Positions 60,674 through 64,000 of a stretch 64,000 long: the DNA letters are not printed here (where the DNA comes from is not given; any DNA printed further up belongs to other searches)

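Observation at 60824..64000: Very large polytopic membrane protein fused to a NapC/NirT-type multiheme cytochrome, missing from the ORF track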

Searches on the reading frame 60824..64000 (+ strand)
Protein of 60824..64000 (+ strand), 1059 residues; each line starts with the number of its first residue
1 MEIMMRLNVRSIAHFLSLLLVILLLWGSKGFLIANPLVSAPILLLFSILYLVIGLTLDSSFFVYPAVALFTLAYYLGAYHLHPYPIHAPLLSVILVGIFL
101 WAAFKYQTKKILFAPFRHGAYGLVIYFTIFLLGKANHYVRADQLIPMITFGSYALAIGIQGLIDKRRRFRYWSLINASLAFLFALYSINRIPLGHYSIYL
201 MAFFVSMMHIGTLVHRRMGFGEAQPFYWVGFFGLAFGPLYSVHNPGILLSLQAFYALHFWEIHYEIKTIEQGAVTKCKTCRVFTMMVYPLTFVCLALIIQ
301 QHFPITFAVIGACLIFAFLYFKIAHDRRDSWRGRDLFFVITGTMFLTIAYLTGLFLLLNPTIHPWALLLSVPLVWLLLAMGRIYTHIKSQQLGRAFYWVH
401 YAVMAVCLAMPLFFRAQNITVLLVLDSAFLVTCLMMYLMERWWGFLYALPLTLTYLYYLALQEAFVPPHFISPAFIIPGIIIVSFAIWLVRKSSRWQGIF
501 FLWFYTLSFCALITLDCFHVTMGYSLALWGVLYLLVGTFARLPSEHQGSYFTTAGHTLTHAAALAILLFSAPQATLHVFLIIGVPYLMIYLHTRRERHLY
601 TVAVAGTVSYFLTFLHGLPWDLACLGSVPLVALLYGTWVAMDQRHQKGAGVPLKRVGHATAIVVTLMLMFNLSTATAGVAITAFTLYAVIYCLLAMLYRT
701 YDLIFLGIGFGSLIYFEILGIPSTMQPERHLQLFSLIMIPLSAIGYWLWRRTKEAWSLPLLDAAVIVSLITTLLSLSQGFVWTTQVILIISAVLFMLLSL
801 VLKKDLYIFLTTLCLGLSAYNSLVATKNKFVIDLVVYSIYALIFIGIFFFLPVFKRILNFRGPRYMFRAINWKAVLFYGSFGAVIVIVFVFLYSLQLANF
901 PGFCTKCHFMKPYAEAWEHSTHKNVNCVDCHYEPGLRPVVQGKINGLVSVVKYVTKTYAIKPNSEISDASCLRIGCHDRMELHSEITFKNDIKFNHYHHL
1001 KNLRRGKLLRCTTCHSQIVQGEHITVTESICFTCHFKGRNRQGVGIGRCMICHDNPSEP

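Call 3: search_protein_families(library=pfam, proteins=[window:60824-64000:+], max_evalue=0.01)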
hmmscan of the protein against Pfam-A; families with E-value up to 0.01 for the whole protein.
window:60824-64000:+ (1059 aa): 2 families
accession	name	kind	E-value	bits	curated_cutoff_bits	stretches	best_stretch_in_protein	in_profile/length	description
PF03264.19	Cytochrom_NNT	-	5.6e-07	29.9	24.1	1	875-959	10-100/174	NapC/NirT cytochrome c family, N-terminal region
PF14522.11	Cytochrome_C7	-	0.00046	20.4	24.8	1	993-1054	2-67/67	Cytochrome c7 and related cytochrome c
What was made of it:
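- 63524..63868 (+): NrfH-like tetraheme module (aa 901-1015). Heme 1 is CTKCH-F-M (63533-63553, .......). Heme 2 is CVDCH (63602-63616). Heme 3 is CLRIGCH (63734-63754, CX4CH). Heme 4 is CTTCH (63854-63868). PF03264 at 29.9 bits (call 3).
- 63869..64000 (+): Start of the further c-heme domain. Heme 5 is CFTCH (63914-63928) and heme 6 is CMICH (63968-63982). Six more CxxCH motifs and a helical tail lie beyond the window in homologues. PF14522 cytochrome c7-like, E 4.6e-4 (call 3).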

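Call 5: find_homologous_proteins(query=window:60824-64000:+)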
Query window:60824-64000:+ (1059 aa): 6 proteins with E <= 0.001 among 8000 candidates.
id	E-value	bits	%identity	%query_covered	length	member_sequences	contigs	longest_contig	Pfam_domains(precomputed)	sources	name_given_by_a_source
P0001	0.0e+0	2208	92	100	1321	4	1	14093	PF14537.12,PF03264.20,PF02085.22,PF14522.12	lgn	-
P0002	0.0e+0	1592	65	100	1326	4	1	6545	PF14537.12,PF03264.20,PF02085.22,PF14522.12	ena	-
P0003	0.0e+0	1419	66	89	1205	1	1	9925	PF14537.12,PF03264.20,PF02085.22,PF14522.12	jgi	jgi:nitrate/TMAO reductase-like tetraheme cytochrome c subunit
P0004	0.0e+0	1356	57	100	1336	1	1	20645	PF14537.12,PF03264.20,PF02085.22,PF14522.12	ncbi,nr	ncbi:NapC/NirT family cytochrome c [bacterium]|nr:NapC/NirT family cytochrome c [bacterium]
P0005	0.0e+0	1226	64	78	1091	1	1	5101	PF14537.12,PF03264.20,PF02085.22,PF14522.12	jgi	jgi:hypothetical protein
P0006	3.2e-90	322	27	95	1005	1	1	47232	PF03264.20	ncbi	-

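Call 7: find_encoding_contigs(protein=P0001, flank=10000)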
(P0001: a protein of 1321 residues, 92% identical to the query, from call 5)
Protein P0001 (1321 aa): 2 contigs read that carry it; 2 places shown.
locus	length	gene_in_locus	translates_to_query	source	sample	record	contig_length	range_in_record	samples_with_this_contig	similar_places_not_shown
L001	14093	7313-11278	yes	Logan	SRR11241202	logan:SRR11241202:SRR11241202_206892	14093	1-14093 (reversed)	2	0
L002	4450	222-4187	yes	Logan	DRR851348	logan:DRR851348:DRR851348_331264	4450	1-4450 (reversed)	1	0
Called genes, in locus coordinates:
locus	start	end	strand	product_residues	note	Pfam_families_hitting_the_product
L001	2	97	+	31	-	?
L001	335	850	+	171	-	PF01584:CheW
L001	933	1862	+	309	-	PF03705:CheR_N, PF13649:Methyltransf_25 (faint), PF01739:CheR, PF08242:Methyltransf_12 (faint), PF08241:Methyltransf_11 (faint), PF01739:CheR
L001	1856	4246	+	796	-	PF02985:HEAT (faint), PF13513:HEAT_EZ (faint), PF13646:HEAT_2 (weak), PF20168:PDS5 (faint), PF21581:SCD (faint), PF13646:HEAT_2, PF13646:HEAT_2, PF03130:HEAT_PBS (weak), +7 more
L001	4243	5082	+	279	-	PF03705:CheR_N, PF01739:CheR, PF13489:Methyltransf_23, PF13847:Methyltransf_31 (faint), PF08241:Methyltransf_11 (weak), PF08242:Methyltransf_12 (weak), PF13649:Methyltransf_25 (weak)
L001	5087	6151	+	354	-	PF00072:Response_reg, PF01339:CheB_methylest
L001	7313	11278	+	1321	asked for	PF03264:Cytochrom_NNT (weak), PF02085:Cytochrom_CIII (faint), PF14522:Cytochrome_C7 (faint), PF14537:Cytochrom_c3_2 (faint)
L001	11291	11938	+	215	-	PF13183:Fer4_8, PF13187:Fer4_9 (weak), PF13534:Fer4_17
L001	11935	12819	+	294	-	PF02754:CCG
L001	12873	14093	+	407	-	?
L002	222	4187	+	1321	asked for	PF03264:Cytochrom_NNT (weak), PF02085:Cytochrom_CIII (faint), PF14522:Cytochrome_C7 (faint), PF14537:Cytochrom_c3_2 (faint)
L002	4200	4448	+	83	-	?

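Call 8: find_encoding_contigs(protein=P0004, flank=10000)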
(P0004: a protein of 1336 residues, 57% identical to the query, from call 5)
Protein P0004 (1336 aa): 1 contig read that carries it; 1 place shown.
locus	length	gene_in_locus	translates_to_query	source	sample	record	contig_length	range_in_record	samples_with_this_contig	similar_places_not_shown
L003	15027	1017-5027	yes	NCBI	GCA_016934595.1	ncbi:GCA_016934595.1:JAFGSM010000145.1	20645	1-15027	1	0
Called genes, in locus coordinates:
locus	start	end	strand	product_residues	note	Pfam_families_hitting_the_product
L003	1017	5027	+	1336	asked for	PF03264:Cytochrom_NNT (weak), PF02085:Cytochrom_CIII (faint), PF14522:Cytochrome_C7 (faint), PF14537:Cytochrom_c3_2 (faint)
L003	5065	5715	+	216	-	PF13183:Fer4_8, PF13187:Fer4_9 (weak), PF13534:Fer4_17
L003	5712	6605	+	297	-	PF02754:CCG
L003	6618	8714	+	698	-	PF00890:FAD_binding_2 (weak), PF01134:GIDA (faint), PF01266:DAO (weak), PF07992:Pyr_redox_2 (weak), PF12831:FAD_oxidored, PF13450:NAD_binding_8 (weak), PF12797:Fer4_2 (faint), PF12838:Fer4_7 (weak), +10 more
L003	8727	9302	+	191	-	PF02662:FlpD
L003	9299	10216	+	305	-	PF12797:Fer4_2 (faint)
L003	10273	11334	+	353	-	PF14697:Fer4_21 (faint), PF13237:Fer4_10 (faint), PF13534:Fer4_17 (faint), PF12797:Fer4_2 (faint), PF00037:Fer4 (faint), PF17179:Fer4_22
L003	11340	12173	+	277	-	PF00970:FAD_binding_6, PF00175:NAD_binding_1, PF10418:DHODB_Fe-S_bind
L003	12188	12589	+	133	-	PF00072:Response_reg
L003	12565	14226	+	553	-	PF21563:Mcp40H-20_sensor (weak), PF00672:HAMP, PF00512:HisKA, PF02518:HATPase_c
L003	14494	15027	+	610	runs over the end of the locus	-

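Call 10: find_encoding_contigs(protein=P0006, flank=10000)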
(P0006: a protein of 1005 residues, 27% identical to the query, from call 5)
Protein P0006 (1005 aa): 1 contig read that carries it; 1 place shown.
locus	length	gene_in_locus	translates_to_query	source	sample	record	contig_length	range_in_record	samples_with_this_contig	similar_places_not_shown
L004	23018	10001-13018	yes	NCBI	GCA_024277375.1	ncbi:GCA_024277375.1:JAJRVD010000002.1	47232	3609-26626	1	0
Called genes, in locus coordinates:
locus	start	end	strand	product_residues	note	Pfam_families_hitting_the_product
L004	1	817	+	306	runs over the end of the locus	PF01379:Porphobil_deam, PF03900:Porphobil_deamC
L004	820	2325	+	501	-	PF00590:TP_methylase, PF02602:HEM4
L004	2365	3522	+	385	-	PF04055:Radical_SAM, PF13353:Fer4_12 (weak)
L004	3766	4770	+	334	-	PF00490:ALAD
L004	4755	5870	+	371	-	PF13353:Fer4_12 (weak), PF04055:Radical_SAM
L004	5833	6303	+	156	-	PF13404:HTH_AsnC-type (weak), PF22451:NirdL-like_HTH, PF17805:AsnC_trans_reg2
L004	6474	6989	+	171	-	PF22451:NirdL-like_HTH, PF17805:AsnC_trans_reg2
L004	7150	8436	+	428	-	PF00202:Aminotran_3, PF00155:Aminotran_1_2 (weak)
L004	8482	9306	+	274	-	PF03264:Cytochrom_NNT, PF14522:Cytochrome_C7 (faint), PF02085:Cytochrom_CIII (faint), PF14537:Cytochrom_c3_2 (weak)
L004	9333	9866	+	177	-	PF14522:Cytochrome_C7 (faint), PF22113:Mtrc-MtrF_II-IV_dom (weak), PF13435:Cytochrome_C554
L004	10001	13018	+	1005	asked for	PF03264:Cytochrom_NNT (weak)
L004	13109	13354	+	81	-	PF14537:Cytochrom_c3_2 (weak)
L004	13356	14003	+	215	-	PF13484:Fer4_16 (faint), PF13183:Fer4_8, PF13187:Fer4_9 (weak), PF13534:Fer4_17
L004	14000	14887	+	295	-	PF02754:CCG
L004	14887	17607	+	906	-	PF00890:FAD_binding_2, PF01266:DAO (weak), PF12831:FAD_oxidored, PF13450:NAD_binding_8, PF14691:Fer4_20, PF00890:FAD_binding_2 (weak), PF07992:Pyr_redox_2, PF13450:NAD_binding_8, +10 more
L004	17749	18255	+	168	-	PF12837:Fer4_6 (faint), PF12838:Fer4_7 (weak)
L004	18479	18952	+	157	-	PF02662:FlpD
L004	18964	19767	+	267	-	PF00175:NAD_binding_1 (weak), PF10418:DHODB_Fe-S_bind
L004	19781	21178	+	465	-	PF14691:Fer4_20, PF07992:Pyr_redox_2, PF13738:Pyr_redox_3 (faint), PF13450:NAD_binding_8 (weak), PF00070:Pyr_redox (weak)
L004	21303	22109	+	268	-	PF13187:Fer4_9 (faint), PF00037:Fer4 (faint), PF12797:Fer4_2 (faint)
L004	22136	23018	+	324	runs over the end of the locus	PF12838:Fer4_7 (faint), PF13746:Fer4_18 (faint), PF13187:Fer4_9 (faint), PF13534:Fer4_17 (faint), PF13237:Fer4_10 (faint), PF14697:Fer4_21 (faint), PF17179:Fer4_22, PF00037:Fer4 (weak), +2 more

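Call 11: find_encoding_contigs(protein=P0003, flank=10000)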
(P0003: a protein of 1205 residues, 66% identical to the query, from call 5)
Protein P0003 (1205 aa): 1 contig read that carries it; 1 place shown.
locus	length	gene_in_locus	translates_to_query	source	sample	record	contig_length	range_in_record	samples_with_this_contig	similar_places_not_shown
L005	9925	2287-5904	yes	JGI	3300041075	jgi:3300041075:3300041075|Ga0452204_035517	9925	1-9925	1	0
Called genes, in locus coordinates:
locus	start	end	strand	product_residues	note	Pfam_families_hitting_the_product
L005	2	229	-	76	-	?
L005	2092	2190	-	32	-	-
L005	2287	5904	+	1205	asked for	PF02085:Cytochrom_CIII (faint), PF03264:Cytochrom_NNT (weak), PF14522:Cytochrome_C7 (faint), PF14537:Cytochrom_c3_2 (faint)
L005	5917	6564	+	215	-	PF13183:Fer4_8, PF13187:Fer4_9 (weak), PF13534:Fer4_17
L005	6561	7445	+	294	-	PF02754:CCG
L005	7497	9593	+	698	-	PF00890:FAD_binding_2 (weak), PF01134:GIDA (faint), PF01266:DAO (weak), PF07992:Pyr_redox_2, PF12831:FAD_oxidored, PF13450:NAD_binding_8 (weak), PF12837:Fer4_6 (faint), PF12838:Fer4_7, +5 more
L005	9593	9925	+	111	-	?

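Call 12: find_encoding_contigs(protein=P0002, flank=10000)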
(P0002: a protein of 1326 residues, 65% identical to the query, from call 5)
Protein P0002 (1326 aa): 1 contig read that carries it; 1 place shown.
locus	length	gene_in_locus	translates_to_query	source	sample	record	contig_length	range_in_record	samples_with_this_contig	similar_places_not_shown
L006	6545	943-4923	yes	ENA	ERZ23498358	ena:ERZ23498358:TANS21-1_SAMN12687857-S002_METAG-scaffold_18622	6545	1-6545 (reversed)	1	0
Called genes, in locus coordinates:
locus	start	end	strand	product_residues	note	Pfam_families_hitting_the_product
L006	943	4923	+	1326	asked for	PF03264:Cytochrom_NNT (weak), PF14522:Cytochrome_C7 (faint), PF14537:Cytochrom_c3_2 (faint), PF02085:Cytochrom_CIII (weak)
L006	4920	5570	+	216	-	PF13187:Fer4_9 (weak), PF13183:Fer4_8, PF13534:Fer4_17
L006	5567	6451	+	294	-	PF02754:CCG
